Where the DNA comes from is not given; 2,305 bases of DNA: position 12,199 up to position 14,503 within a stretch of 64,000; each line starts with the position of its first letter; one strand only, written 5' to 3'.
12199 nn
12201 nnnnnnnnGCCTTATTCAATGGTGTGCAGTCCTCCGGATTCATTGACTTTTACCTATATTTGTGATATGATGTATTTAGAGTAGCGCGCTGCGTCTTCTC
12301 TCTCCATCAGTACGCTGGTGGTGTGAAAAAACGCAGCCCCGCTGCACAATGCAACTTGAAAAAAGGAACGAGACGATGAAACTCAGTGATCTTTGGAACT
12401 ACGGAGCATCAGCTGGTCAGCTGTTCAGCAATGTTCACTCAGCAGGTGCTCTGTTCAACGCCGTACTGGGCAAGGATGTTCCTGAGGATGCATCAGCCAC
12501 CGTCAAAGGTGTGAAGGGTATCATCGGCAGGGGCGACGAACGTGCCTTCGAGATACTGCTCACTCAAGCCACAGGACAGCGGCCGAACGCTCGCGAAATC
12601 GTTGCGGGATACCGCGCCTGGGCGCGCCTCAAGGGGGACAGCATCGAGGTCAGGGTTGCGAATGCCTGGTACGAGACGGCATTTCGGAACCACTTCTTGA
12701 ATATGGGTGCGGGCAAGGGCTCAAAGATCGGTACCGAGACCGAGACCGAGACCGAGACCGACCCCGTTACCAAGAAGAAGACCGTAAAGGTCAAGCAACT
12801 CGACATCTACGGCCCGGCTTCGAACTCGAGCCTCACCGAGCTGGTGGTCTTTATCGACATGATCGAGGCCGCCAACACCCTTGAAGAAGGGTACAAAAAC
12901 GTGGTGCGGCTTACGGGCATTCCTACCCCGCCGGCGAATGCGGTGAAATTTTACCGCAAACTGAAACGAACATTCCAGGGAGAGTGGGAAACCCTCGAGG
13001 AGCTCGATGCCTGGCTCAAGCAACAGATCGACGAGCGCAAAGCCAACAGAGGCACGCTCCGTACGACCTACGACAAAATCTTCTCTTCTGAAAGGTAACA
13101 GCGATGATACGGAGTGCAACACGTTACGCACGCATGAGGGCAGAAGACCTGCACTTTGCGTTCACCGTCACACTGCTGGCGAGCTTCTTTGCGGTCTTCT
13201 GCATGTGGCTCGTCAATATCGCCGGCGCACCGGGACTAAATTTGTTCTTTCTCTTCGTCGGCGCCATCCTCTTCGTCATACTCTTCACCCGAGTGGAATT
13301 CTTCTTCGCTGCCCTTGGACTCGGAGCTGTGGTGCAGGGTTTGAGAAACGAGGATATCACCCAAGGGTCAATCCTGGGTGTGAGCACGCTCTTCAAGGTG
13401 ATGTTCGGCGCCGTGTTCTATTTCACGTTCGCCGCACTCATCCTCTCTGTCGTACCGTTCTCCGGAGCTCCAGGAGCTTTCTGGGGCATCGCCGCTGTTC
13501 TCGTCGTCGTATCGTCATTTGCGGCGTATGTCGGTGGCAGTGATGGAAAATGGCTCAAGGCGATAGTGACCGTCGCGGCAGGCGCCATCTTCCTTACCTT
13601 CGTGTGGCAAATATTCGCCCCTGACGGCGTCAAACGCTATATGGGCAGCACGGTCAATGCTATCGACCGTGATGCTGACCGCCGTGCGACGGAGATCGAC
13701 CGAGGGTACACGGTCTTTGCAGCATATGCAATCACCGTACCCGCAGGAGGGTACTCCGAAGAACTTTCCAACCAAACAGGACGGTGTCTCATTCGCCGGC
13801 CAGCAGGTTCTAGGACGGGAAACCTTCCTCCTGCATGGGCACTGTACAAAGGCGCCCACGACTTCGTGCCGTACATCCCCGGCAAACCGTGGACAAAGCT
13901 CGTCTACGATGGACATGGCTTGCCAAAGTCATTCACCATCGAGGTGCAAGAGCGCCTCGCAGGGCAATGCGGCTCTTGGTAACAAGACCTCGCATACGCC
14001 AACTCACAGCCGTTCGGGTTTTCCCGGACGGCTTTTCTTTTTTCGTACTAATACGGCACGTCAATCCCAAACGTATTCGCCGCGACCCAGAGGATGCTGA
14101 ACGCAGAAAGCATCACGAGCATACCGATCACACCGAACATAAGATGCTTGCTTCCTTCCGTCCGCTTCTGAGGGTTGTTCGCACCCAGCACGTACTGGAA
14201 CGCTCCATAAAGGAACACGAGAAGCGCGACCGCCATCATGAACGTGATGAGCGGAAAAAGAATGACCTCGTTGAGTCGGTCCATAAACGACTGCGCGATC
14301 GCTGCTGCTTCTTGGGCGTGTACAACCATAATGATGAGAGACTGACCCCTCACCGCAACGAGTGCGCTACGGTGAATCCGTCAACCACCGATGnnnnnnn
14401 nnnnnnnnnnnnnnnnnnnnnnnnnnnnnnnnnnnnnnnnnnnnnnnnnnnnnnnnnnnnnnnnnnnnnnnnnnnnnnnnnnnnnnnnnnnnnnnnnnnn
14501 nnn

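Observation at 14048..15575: Four tandem, divergent pilin-like two-helix membrane proteins translationally coupled to a solute-binding protein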

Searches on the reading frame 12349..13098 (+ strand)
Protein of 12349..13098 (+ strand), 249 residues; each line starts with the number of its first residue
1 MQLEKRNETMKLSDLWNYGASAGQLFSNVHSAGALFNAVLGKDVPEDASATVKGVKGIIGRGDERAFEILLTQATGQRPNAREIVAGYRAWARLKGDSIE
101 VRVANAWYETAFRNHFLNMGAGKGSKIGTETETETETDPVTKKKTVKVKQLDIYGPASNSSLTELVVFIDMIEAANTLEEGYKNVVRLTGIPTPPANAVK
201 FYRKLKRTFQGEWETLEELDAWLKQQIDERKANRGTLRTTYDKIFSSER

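Call 3: search_protein_families(library=pfam, proteins=[window:12349-13098:+], max_evalue=1)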
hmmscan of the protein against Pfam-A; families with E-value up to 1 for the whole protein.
window:12349-13098:+ (249 aa): 1 family
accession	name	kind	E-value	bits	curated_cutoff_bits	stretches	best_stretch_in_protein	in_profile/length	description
PF12489.13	ARA70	-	0.099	13.1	23.6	1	204-236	44-76/131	Nuclear coactivator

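Call 4: search_protein_families(library=ncbifam, proteins=[window:12349-13098:+], max_evalue=1)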
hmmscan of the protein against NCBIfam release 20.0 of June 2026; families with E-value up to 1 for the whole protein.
window:12349-13098:+ (249 aa): 0 families

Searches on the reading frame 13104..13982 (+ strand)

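Call 3: search_protein_families(library=pfam, proteins=[window:13104-13982:+], max_evalue=1)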
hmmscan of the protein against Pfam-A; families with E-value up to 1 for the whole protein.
window:13104-13982:+ (292 aa): 1 family
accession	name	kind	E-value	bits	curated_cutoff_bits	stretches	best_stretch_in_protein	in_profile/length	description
PF15591.11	Imm31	-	0.2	12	25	1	113-158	8-47/73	Immunity protein 31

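Call 4: search_protein_families(library=ncbifam, proteins=[window:13104-13982:+], max_evalue=1)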
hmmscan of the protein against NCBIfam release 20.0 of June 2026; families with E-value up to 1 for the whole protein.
window:13104-13982:+ (292 aa): 0 families

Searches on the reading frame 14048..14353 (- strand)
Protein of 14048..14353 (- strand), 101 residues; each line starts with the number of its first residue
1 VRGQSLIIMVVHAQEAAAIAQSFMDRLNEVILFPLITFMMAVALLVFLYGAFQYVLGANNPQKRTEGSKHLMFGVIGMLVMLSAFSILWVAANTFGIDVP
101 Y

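Call 3: search_protein_families(library=pfam, proteins=[window:14048-14353:-], max_evalue=1)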
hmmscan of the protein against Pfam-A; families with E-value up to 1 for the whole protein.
window:14048-14353:- (101 aa): 6 families
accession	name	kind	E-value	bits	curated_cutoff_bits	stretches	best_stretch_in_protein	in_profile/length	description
PF18895.5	T4SS_pilin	-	8.4e-06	26.2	26.6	1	39-87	20-67/71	Type IV secretion system pilin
PF01284.28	MARVEL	-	0.002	18.6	32.8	1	35-94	38-100/135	Membrane-associating domain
PF04515.18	Choline_transpo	-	0.0028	17.4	26.9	1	19-91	30-112/326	Plasma-membrane choline transporter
PF12725.13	DUF3810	-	0.0071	16.2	28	1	18-90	7-80/311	Protein of unknown function (DUF3810)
PF19451.5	DUF5989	-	0.19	12.3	27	1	23-49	10-36/49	Family of unknown function (DUF5989)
PF02656.20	DUF202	-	0.95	10.4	23.4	0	16-55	24-63/68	Domain of unknown function (DUF202)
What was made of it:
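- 14048..14329 (-): P4: leaderless 93-aa pilin-like hairpin starting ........... (the longest ORF begins at GTG 14353). PF18895 26.2 bits, 0.4 below the cut-off (call 3).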

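Call 4: search_protein_families(library=ncbifam, proteins=[window:14048-14353:-], max_evalue=1)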
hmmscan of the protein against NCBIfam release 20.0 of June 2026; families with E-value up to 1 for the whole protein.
window:14048-14353:- (101 aa): 5 families
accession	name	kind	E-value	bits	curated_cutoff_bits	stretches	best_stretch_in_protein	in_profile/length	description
NF045849.1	ICE_MMCAP2_0565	equivalog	5.8e-07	29.1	40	1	30-93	15-78/80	Mbov_0395 family pilin-like conjugal transfer protein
TIGR03943.1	TIGR03943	equivalog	0.049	13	88.8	1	31-96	9-78/221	TIGR03943 family putative permease subunit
NF058603.1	SCO2097_fam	equivalog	0.056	13.8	110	1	40-91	42-85/129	SCO2097 family morphological protein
NF009346.0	PRK12705.1-3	equivalog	0.12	11.1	545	1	17-66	8-55/493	hypothetical protein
NF033218.1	anchor_AmaP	equivalog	0.17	11.6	55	1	24-91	1-69/166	alkaline shock response membrane anchor protein AmaP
